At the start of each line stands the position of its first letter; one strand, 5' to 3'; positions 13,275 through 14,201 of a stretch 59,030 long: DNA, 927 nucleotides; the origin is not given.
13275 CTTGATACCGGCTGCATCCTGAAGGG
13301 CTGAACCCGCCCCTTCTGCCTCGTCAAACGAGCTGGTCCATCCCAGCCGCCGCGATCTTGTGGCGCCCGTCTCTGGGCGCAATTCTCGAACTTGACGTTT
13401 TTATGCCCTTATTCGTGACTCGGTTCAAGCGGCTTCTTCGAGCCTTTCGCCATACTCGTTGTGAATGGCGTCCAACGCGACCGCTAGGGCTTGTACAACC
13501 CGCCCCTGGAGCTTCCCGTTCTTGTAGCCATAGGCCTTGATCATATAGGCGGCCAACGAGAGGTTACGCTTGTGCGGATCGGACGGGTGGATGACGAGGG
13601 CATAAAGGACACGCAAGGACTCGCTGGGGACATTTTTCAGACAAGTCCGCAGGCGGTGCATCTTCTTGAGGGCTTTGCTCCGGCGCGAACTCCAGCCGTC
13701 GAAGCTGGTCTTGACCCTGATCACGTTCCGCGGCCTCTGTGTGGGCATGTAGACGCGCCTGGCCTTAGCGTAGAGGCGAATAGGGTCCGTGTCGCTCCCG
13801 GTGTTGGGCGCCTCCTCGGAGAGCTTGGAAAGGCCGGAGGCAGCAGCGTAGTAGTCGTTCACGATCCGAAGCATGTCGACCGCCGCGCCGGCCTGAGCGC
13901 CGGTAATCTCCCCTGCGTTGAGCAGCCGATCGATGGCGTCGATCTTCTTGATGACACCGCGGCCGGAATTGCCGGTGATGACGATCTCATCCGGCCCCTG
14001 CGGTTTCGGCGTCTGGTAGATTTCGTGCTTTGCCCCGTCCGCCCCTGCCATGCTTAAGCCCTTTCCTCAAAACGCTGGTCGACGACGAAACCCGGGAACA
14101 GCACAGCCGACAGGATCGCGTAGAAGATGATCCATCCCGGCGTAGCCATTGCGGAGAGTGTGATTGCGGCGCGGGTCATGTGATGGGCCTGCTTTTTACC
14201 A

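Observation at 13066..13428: About 330-nt highly structured non-coding leader with its own promoter and terminator after the early-left operon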

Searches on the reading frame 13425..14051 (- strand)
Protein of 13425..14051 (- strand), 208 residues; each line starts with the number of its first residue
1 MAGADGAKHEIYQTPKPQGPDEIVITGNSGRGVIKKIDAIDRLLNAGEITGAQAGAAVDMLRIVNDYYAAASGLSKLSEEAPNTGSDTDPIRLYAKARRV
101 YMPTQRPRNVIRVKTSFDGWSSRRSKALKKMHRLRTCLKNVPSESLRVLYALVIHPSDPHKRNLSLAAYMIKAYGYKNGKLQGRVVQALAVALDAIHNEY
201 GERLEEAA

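Call 12: search_protein_families(library=pfam, proteins=[window:13425-14051:-], max_evalue=0.01)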
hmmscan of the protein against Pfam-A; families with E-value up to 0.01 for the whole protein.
window:13425-14051:- (208 aa): 0 families

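Call 13: search_protein_families(library=phrogs, proteins=[window:13425-14051:-], max_evalue=0.01)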
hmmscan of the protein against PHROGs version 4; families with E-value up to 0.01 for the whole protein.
window:13425-14051:- (208 aa): 0 families

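Call 14: search_dna_similar(query=window:13425-14051:-, collection=phages, mode=protein, max_evalue=0.001, max_rows=30)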
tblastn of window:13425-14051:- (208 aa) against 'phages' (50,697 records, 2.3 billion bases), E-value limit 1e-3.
No match.

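Call 16: find_related_loci(query=window:13425-14051:-, collection=viral_contigs, flank=4000)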
Query window:13425-14051:- (208 aa) in viral_contigs; peptide patterns used: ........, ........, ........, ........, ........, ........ (x = any residue, [..] = any of these).
4 stretches matched a pattern, but none encodes a relative of the query by tblastn (E <= 1e-3).

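Call 17: find_related_loci(query=window:13425-14051:-, collection=genome_contigs, flank=4000)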
Query window:13425-14051:- (208 aa) in genome_contigs; peptide patterns used: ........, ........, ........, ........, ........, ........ (x = any residue, [..] = any of these).
120 stretches matched a pattern, but none encodes a relative of the query by tblastn (E <= 1e-3).
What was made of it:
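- Tried and rejected: find_related_loci with the single protein found nothing (calls 16, 17).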

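Call 18: find_homologous_proteins(query=window:13425-14051:-, max_evalue=0.001)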
Query window:13425-14051:- (208 aa): 15 proteins with E <= 0.001 among 336 candidates.
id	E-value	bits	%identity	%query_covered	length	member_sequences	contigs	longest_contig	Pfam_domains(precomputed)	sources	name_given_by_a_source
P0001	1.2e-131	454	100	100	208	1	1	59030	-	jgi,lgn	jgi:hypothetical protein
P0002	2.1e-111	388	84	100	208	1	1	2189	-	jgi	jgi:hypothetical protein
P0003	1.4e-82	294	66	97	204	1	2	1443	-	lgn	-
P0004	1.2e-80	288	64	98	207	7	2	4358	-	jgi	-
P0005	5.2e-75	270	61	100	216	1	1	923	-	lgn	-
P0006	9.2e-72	259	61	100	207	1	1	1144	-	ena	-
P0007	1.2e-65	239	55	98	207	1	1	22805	-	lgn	-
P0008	1.7e-64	235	53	100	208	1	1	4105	-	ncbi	-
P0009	2.0e-62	228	53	97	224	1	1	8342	-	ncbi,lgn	-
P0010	1.1e-58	216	52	96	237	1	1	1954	-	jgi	-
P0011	7.9e-57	210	51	97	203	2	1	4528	-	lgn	-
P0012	1.3e-56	210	59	84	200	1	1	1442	-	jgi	jgi:hypothetical protein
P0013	1.1e-52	197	49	93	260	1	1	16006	-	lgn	-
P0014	2.2e-36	144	55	63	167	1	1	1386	PF18073.8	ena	-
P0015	4.3e-35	139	45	79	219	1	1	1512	-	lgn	-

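Call 19: find_encoding_contigs(protein=P0002, flank=6000, max_places=3)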
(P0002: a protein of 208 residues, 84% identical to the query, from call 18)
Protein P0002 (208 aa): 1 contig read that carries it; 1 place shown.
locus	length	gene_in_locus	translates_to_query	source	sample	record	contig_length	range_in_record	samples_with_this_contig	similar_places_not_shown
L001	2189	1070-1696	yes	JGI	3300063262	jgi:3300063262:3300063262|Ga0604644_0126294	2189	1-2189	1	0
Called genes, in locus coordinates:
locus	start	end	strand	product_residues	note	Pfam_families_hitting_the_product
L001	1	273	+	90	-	?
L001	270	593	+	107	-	-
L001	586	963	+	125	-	-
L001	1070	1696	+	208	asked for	-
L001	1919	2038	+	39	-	-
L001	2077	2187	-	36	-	?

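Call 20: find_encoding_contigs(protein=P0004, flank=6000, max_places=3)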
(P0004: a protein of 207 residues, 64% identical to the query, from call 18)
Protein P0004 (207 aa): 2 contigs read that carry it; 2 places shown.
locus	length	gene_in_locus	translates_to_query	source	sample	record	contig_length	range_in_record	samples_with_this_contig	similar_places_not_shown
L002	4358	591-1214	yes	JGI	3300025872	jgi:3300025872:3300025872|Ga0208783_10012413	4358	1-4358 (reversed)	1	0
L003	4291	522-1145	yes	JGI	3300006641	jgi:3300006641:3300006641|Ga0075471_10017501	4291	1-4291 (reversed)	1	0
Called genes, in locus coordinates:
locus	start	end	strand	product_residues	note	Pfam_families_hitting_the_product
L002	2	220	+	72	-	?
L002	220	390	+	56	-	-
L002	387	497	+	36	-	-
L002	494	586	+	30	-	-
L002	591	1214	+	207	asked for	-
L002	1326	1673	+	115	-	-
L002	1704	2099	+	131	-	-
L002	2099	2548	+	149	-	-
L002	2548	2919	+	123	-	-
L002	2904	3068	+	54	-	-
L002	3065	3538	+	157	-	PF03592:Terminase_2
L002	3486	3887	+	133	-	PF03237:Terminase_6N (weak)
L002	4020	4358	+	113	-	?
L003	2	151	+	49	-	?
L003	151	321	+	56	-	-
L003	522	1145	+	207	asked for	-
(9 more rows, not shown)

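Call 21: find_encoding_contigs(protein=P0007, flank=6000, max_places=3)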
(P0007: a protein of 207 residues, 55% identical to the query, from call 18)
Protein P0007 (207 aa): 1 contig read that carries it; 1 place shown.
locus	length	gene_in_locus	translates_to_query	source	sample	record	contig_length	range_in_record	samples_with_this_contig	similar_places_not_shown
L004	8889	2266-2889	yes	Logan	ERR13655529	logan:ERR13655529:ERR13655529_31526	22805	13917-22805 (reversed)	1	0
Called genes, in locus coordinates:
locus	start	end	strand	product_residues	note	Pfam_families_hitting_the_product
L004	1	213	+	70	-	?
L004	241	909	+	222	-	-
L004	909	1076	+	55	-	-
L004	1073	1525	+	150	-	-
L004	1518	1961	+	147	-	-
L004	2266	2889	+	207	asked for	-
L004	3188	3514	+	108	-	-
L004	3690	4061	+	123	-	-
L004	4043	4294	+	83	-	-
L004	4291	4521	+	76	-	-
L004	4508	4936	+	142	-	PF03592:Terminase_2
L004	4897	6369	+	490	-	PF03237:Terminase_6N (weak)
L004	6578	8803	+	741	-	PF16510:P22_portal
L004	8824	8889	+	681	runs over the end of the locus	-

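Call 22: find_encoding_contigs(protein=P0008, flank=6000, max_places=3)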
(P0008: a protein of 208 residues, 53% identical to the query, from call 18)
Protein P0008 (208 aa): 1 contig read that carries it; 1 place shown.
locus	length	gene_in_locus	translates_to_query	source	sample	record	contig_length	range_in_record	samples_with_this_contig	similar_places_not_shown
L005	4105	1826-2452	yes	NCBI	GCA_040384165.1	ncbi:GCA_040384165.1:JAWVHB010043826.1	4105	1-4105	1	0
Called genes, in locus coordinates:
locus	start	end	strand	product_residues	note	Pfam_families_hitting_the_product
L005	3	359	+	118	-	?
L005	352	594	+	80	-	-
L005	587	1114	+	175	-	-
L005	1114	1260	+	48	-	-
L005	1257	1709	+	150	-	-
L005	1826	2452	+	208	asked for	-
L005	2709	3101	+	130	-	-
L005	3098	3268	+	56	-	-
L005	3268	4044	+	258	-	-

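Call 23: find_encoding_contigs(protein=P0009, flank=6000, max_places=3)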
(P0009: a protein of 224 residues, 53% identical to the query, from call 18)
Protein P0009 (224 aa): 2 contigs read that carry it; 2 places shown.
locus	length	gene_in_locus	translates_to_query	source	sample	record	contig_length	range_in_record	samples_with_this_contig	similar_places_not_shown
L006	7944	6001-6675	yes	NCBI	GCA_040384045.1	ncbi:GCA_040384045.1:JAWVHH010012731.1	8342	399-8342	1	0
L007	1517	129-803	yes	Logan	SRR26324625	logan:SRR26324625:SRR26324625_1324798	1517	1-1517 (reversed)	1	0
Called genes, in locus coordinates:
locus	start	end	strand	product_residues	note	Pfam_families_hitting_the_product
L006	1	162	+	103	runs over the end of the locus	PF08299:Bac_DnaA_C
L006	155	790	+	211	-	PF04480:DUF559, PF18741:MTES_1575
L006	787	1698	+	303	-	PF07120:DUF1376 (weak)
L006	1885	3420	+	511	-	PF01751:Toprim, PF13155:Toprim_2, PF13662:Toprim_4 (weak), PF13481:AAA_25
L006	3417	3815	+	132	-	PF06356:DUF1064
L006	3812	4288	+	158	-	PF07750:GcrA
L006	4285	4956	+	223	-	-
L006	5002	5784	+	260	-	-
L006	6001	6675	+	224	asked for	-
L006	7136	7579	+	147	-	-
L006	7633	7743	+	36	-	-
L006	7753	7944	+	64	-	?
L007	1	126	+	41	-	?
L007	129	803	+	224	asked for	-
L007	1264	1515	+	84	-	?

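Call 24: find_encoding_contigs(protein=P0011, flank=6000, max_places=3)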
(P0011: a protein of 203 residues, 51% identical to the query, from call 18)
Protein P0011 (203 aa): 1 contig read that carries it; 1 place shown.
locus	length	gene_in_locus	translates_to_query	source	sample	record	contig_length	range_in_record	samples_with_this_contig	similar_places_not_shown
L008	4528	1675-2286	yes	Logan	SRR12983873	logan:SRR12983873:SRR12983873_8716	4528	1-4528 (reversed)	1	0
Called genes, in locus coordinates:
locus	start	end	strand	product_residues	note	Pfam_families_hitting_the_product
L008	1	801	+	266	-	?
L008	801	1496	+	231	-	PF13392:HNH_3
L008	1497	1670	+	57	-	-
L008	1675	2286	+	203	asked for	-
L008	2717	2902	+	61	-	-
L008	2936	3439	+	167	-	-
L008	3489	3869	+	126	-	-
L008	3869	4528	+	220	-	?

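Call 25: find_encoding_contigs(protein=P0013, flank=6000, max_places=3)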
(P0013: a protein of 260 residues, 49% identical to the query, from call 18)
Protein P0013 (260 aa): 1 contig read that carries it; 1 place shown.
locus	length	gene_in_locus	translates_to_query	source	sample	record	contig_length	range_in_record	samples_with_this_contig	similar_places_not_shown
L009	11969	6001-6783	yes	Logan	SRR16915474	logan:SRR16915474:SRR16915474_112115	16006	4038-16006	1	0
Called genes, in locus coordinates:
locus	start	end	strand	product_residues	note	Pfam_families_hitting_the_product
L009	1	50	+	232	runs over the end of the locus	-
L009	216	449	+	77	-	-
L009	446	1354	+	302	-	PF07120:DUF1376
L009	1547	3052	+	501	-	PF13155:Toprim_2, PF13481:AAA_25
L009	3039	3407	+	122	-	-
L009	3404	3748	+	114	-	PF13551:HTH_29 (faint), PF14493:HTH_40 (weak)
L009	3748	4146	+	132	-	-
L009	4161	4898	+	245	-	-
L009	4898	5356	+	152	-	-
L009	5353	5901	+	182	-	-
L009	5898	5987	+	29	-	-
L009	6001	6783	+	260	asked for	-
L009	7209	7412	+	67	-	-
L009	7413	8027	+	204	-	-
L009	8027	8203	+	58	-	-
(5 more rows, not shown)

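Call 26: find_encoding_contigs(protein=P0010, flank=6000, max_places=3)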
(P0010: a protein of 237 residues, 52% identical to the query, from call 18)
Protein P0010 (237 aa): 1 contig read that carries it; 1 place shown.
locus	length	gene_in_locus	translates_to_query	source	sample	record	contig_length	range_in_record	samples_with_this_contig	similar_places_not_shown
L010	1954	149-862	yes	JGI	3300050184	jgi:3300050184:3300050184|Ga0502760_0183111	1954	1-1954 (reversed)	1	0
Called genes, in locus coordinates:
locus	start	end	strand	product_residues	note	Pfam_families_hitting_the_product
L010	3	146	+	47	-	?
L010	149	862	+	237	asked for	-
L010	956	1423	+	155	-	-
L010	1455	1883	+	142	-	-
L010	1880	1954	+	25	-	?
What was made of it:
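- Linkage: the 208-aa homologue is the last early gene, followed by a non-coding gap of 93-460 nt and then small ORFs and terminase (calls 19-26).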

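Call 32: find_related_loci(query=A1, collection=viral_contigs, flank=3000)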
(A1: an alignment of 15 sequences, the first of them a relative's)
Query A1 (208 aa) in viral_contigs; peptide patterns used: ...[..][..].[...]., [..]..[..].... (x = any residue, [..] = any of these).
25 stretches matched a pattern; 1 encode a relative of the query (tblastn E <= 1e-3); 1 distinct loci.
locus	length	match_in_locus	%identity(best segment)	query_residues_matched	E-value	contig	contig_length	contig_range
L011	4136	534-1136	63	6-206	1e-89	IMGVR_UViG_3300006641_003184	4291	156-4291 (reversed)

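Call 33: find_related_loci(query=A1, collection=metagenome_contigs, flank=3000)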
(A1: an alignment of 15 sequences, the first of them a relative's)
Query A1 (208 aa) in metagenome_contigs; peptide patterns used: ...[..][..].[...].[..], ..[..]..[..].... (x = any residue, [..] = any of these).
47 stretches matched a pattern; 10 encode a relative of the query (tblastn E <= 1e-3); 10 distinct loci.
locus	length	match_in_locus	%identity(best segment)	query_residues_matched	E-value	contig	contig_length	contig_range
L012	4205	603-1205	63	6-206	7e-89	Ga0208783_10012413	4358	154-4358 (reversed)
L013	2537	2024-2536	65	6-176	4e-79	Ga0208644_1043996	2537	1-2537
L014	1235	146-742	50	10-208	1e-67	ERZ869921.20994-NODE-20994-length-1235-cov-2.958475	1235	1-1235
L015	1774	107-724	44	6-208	6e-57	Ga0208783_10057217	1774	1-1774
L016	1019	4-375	68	85-208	5e-59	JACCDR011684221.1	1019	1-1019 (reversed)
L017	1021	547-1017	46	6-162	4e-46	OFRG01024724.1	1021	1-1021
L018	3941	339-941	42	7-208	1e-43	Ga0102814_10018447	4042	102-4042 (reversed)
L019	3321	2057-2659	42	7-208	1e-43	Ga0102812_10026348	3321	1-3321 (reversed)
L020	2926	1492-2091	39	9-199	7e-41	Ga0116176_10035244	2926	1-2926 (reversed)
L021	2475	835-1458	37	1-199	9e-39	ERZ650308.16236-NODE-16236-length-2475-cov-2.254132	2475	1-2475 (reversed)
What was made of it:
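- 13425..14051 (-): 208-aa gene, last gene of the early-left operon; candidate late-gene regulator (antiterminator). It has 15 close homologues, always the last early gene before the cassette (calls 18-26, 33).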

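Call 34: find_related_loci(query=A1, collection=genome_contigs, flank=3000)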
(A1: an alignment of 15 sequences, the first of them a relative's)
Query A1 (208 aa) in genome_contigs; peptide patterns used: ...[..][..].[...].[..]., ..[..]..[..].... (x = any residue, [..] = any of these).
1 stretches matched a pattern; 1 encode a relative of the query (tblastn E <= 1e-3); 1 distinct loci.
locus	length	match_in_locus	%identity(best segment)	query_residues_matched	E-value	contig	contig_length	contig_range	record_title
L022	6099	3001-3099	42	100-128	3e-4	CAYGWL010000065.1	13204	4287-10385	MAG TPA_asm: uncultured Methanosarcinales archaeon isolate ERP119294_co2_8 genome assembly, contig: k141_4222885, whole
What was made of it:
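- Tried and rejected: Only the alignment query reached relatives (calls 32-34).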

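Call 39: predict_structure(alignment_id=A1)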
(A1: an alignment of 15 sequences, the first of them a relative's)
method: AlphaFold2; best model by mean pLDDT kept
length: 208 residues; sequences in the alignment: 15
mean_pLDDT: 70.2   pTM: 0.58
mean pLDDT of the five models: 70.2, 69.4, 67.7, 66.6, 64.9
residues with pLDDT >= 90: 14; 70-90: 97; 50-70: 54; < 50: 43
segments of 3 or more residues with pLDDT < 50: 1-7, 75-85, 96-107, 115-117, 204-208
pLDDT, mean of each block of 10 residues (from residue 1): 47 61 66 68 85 87 84 52 49 49 47 51 82 88 89 75 79 85 90 89 45
secondary structure, 60 per line:
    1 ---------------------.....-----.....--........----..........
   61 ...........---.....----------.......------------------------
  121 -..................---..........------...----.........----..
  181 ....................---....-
elements in order: E22-26 E32-36 H39-46 H51-71 H75-79 H90-96 H122-139 H143-152 H166-174 H179-200 H204-207

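Call 42: search_protein_representatives(alignment_id=A1)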
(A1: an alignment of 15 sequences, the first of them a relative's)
Query: 15 sequences, 208 profile positions. Proteins with E-value up to 0.001 (for the whole library): 20; up to 1e-10: 12; up to 1e-30: 8. The best 20 are listed.
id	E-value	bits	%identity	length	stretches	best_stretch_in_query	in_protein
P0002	6.2e-101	352.6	-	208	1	2-208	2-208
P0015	1.1e-77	276.6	-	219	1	4-207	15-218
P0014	5.4e-70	251.5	-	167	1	50-208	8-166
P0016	1.8e-68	246.5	-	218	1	6-205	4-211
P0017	2.1e-63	230.0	-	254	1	6-202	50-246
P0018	1.9e-47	177.9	-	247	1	4-200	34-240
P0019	1.7e-45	171.5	-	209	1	19-200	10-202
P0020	2.9e-39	151.1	-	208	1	30-203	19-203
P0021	3.4e-22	95.4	-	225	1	3-101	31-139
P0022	5.6e-18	81.6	-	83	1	129-201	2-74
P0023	1.0e-14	70.9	-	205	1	21-201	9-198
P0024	6.7e-13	65.0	-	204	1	14-199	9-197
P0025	1.1e-07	48.0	-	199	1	23-200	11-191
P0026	2.5e-07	46.8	-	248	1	7-146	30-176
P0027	2.8e-07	46.7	-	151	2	113-201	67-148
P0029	3.9e-06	42.9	-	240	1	33-152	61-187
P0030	9.6e-06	41.6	-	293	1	27-147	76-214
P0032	4.5e-04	36.2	-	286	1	34-201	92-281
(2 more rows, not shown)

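Call 43: search_solved_structures(query=A1, max_evalue=10)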
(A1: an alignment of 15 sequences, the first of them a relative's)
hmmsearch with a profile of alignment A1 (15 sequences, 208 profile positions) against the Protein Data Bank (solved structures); distinct sequences matched with E-value up to 10: 1.
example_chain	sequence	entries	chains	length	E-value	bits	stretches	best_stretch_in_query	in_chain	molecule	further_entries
6zu5_LGG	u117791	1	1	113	0.88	12.3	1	82-138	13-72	eL34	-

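Call 44: fold_search(model_id=the predicted structure, library=pdb)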
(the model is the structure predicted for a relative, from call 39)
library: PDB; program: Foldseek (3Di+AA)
matches with E <= 10: 47; with E <= 0.001: 0
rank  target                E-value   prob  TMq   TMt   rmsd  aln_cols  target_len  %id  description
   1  2ae5_A                6.3e-01  0.14  0.21  0.25  13.6       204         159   11  Glutaryl 7-Aminocephalosporanic Acid Acylase: mutational study of activation mechanism (released 2006-01-24)
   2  2ae3_A                9.7e-01  0.11  0.20  0.24  13.7       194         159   11  Glutaryl 7-Aminocephalosporanic Acid Acylase: mutational study of activation mechanism (released 2006-01-24)
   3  1fm2_A                9.7e-01  0.08  0.18  0.21  14.4       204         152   14  THE 2 ANGSTROM CRYSTAL STRUCTURE OF CEPHALOSPORIN ACYLASE (released 2001-08-15)
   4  2adv_A                1.4e+00  0.09  0.20  0.24  13.7       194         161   11  Crystal Structures Of Glutaryl 7-Aminocephalosporanic Acid Acylase: mutational study of activation mechanism (released 2006-01-24)
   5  3jtr_A                1.5e+00  0.08  0.19  0.22  13.7       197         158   12  Mutations in Cephalosporin Acylase Affecting Stability and Autoproteolysis (released 2010-01-26)
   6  1or0_A                1.6e+00  0.08  0.20  0.24  13.2       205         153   12  Crystal Structures of Glutaryl 7-Aminocephalosporanic Acid Acylase: Insight into Autoproteolytic Activation (released 2004-03-11)
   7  3jtq_A                1.8e+00  0.05  0.16  0.19  14.7       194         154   13  Mutations in Cephalosporin Acylase Affecting Stability and Autoproteolysis (released 2010-01-26)
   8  1gk0_A                2.0e+00  0.07  0.20  0.24  13.2       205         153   12  Structure-based prediction of modifications in glutarylamidase to allow single-step enzymatic production of 7-aminocep (released 2002-01-01)
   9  1or0_C                2.3e+00  0.06  0.18  0.22  13.3       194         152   11  Crystal Structures of Glutaryl 7-Aminocephalosporanic Acid Acylase: Insight into Autoproteolytic Activation (released 2004-03-11)
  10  9m98_F                4.3e+00  0.07  0.25  0.31  28.5       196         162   15  Structural Basis of Pausing During Transcription Initiation in Mycobacterium tuberculosis (released 2026-01-14)
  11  4oio_F                4.7e+00  0.08  0.28  0.18  19.0       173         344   13  Crystal structure of Thermus thermophilus pre-insertion substrate complex for de novo transcription initiation (released 2014-05-07)
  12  5vrd_B                4.7e+00  0.03  0.17  0.17  17.7       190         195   16  Crystal structure for Methylobacterium extorquens PqqCD (natural fusion) (released 2018-05-16)
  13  8htu_7                5.0e+00  0.03  0.15  0.15  12.7       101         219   15  Cryo-EM structure of PpPSI-L (released 2023-08-02)
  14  1cp9_A                5.0e+00  0.01  0.12  0.12  26.5       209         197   12  CRYSTAL STRUCTURE OF PENICILLIN G ACYLASE FROM THE BRO1 MUTANT STRAIN OF PROVIDENCIA RETTGERI (released 1999-06-24)
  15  7y24_E                5.3e+00  0.04  0.20  0.15  15.8       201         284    9  Cryo-EM structure of the octreotide-bound SSTR2-miniGo-scFv16 complex (released 2022-10-19)
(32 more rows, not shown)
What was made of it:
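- Closest known: Pseudomonas aeruginosa AlpA / ABE antitermination. Different: The 7xyb_G hit has E 7.8 (call 44).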

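Call 45: search_protein_families(library=pfam, proteins=[P0016, P0017, P0018, P0021, P0023, P0025, P0026, P0029, P0030, P0032], max_evalue=0.1)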
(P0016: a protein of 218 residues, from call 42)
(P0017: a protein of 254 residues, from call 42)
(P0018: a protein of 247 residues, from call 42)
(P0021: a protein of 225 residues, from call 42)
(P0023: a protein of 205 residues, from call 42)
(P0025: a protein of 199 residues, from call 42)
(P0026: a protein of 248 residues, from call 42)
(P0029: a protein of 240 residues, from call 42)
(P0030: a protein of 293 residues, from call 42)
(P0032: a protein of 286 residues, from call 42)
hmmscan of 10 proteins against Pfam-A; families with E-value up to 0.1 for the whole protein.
P0016 (218 aa): 0 families

P0017 (254 aa): 0 families

P0018 (247 aa): 0 families

P0021 (225 aa): 0 families

P0023 (205 aa): 0 families

P0025 (199 aa): 0 families

P0026 (248 aa): 0 families

P0029 (240 aa): 1 family
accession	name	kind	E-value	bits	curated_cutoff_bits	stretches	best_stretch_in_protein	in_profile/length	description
PF08281.18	Sigma70_r4_2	-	0.007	16.4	25.7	0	169-193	4-28/54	Sigma-70, region 4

P0030 (293 aa): 0 families

P0032 (286 aa): 0 families
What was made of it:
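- One family member has a weak Sigma70_r4_2 hit (call 45).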

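Call 52: search_protein_families(library=ncbifam, proteins=[P0001, P0009, P0013, P0015, P0018, P0023, P0026, P0029, P0030, P0032], max_evalue=1)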
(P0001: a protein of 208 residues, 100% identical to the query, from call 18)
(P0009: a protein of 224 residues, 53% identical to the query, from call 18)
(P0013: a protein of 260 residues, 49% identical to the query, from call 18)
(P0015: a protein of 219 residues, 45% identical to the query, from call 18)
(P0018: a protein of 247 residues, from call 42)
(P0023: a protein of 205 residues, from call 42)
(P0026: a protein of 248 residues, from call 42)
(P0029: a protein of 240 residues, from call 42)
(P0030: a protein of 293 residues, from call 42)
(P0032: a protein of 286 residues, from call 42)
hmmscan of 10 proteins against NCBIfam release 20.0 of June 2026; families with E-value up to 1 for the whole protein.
P0001 (208 aa): 1 family
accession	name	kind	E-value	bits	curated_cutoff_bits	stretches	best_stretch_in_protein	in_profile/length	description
NF008637.1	PRK11627.1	equivalog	0.14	11.7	242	1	99-154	30-84/192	hypothetical protein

P0009 (224 aa): 0 families

P0013 (260 aa): 0 families

P0015 (219 aa): 0 families

P0018 (247 aa): 0 families

P0023 (205 aa): 1 family
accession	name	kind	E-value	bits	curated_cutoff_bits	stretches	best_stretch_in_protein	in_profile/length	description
NF045663.1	diclust_near_Sec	equivalog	0.12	10.4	530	1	104-139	522-556/759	pyridine nucleotide-disulfide oxidoreductase/dicluster-binding protein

P0026 (248 aa): 0 families

P0029 (240 aa): 2 families
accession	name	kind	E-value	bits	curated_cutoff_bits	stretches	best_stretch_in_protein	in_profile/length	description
NF009165.0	PRK12512.1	equivalog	0.014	15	198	1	169-229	125-177/184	RNA polymerase sigma factor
NF009188.0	PRK12536.1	subfamily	0.1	12.5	250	1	170-229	133-184/190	RNA polymerase sigma factor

P0030 (293 aa): 1 family
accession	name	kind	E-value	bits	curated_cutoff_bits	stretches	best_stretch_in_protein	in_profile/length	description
NF033635.1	SLATT_fungal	domain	0.08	12.8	35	1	36-75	65-106/128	SLATT domain-containing protein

P0032 (286 aa): 1 family
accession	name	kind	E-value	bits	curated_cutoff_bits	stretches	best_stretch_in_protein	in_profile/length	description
NF006908.0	PRK09400.1-3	equivalog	0.066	13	97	1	51-79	20-47/71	preprotein translocase subunit SecE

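Call 61: search_solved_structures(query=A2, max_evalue=10)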
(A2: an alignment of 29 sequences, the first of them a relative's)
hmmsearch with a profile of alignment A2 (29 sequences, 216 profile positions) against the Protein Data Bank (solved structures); distinct sequences matched with E-value up to 10: 1.
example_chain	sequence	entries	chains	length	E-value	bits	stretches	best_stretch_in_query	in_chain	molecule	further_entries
9c7z_A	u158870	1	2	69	0.062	16.2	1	34-73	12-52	HALC3_919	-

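Call 66: predict_structure(alignment_id=A2)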
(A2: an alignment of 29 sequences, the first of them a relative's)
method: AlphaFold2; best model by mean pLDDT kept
length: 208 residues; sequences in the alignment: 29
mean_pLDDT: 77.7   pTM: 0.66
mean pLDDT of the five models: 77.7, 76.6, 76.0, 75.6, 73.8
residues with pLDDT >= 90: 79; 70-90: 62; 50-70: 59; < 50: 8
segments of 3 or more residues with pLDDT < 50: 1-3, 96-98
pLDDT, mean of each block of 10 residues (from residue 1): 54 74 77 79 91 92 90 61 55 52 56 56 86 93 95 87 89 93 95 92 61
secondary structure, 60 per line:
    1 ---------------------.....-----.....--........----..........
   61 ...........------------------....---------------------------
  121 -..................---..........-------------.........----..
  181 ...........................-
elements in order: E22-26 E32-36 H39-46 H51-71 H90-93 H122-139 H143-152 H166-174 H179-207
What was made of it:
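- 13425..14051 (-): The AF2 model has pLDDT 77.7 (call 66).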
